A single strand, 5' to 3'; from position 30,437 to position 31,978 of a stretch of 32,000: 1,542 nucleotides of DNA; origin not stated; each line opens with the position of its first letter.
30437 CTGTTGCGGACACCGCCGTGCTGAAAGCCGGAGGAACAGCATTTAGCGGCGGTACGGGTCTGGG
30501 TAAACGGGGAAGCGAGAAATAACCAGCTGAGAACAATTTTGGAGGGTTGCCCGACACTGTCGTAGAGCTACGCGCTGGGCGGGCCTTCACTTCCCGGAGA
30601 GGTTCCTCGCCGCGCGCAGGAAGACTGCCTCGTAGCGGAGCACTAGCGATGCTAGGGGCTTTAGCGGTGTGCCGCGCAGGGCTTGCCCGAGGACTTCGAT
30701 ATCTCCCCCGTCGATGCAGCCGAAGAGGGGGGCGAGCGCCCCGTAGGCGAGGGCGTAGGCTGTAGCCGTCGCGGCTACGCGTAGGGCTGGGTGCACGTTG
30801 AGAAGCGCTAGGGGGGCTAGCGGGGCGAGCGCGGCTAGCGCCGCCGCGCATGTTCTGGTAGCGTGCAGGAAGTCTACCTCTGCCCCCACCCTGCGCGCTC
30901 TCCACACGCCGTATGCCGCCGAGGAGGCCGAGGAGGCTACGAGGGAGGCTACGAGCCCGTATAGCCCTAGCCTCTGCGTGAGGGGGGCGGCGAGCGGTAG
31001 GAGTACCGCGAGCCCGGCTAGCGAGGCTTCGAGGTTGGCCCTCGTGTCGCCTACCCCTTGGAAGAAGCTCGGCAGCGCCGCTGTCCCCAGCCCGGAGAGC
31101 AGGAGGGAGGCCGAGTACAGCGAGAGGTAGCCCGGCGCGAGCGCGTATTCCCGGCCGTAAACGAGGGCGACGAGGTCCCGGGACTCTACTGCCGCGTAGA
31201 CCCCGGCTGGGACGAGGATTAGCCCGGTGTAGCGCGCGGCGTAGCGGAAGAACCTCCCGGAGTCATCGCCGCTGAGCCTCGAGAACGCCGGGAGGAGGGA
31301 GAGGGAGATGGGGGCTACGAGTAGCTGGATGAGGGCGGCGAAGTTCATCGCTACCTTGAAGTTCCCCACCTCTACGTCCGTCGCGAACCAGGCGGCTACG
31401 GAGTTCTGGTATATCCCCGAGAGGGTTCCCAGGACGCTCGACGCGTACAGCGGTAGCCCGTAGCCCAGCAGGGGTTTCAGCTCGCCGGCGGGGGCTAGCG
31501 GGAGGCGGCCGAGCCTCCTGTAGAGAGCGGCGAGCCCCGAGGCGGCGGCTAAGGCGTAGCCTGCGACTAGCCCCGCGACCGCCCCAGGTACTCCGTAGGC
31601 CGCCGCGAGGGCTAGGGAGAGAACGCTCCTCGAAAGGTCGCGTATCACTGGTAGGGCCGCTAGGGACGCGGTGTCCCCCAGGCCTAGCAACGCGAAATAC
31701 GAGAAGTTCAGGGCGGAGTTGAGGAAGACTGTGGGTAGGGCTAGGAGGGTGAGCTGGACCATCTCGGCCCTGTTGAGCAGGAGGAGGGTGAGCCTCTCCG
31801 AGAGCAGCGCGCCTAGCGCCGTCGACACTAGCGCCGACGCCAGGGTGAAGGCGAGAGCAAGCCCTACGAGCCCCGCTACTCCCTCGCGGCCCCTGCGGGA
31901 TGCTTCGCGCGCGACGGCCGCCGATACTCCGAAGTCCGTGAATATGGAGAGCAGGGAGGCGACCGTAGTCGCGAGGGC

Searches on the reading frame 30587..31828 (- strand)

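Call 44: search_protein_families(library=ncbifam, proteins=[window:30587-31828:-], max_evalue=0.001)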
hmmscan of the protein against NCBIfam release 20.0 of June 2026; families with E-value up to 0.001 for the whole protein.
window:30587-31828:- (413 aa): 0 families

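Call 66: search_protein_families(library=pfam, proteins=[window:30587-31828:-], max_evalue=0.00001)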
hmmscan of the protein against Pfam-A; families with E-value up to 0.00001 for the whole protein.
window:30587-31828:- (413 aa): 2 families
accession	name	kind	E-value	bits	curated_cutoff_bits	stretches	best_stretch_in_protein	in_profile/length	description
PF13440.11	Polysacc_synt_3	-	1.8e-11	44.3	23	1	71-229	127-289/293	Polysaccharide biosynthesis protein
PF01943.22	Polysacc_synt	-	2.1e-09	37.6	28.2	1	20-185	106-273/274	Polysaccharide biosynthesis protein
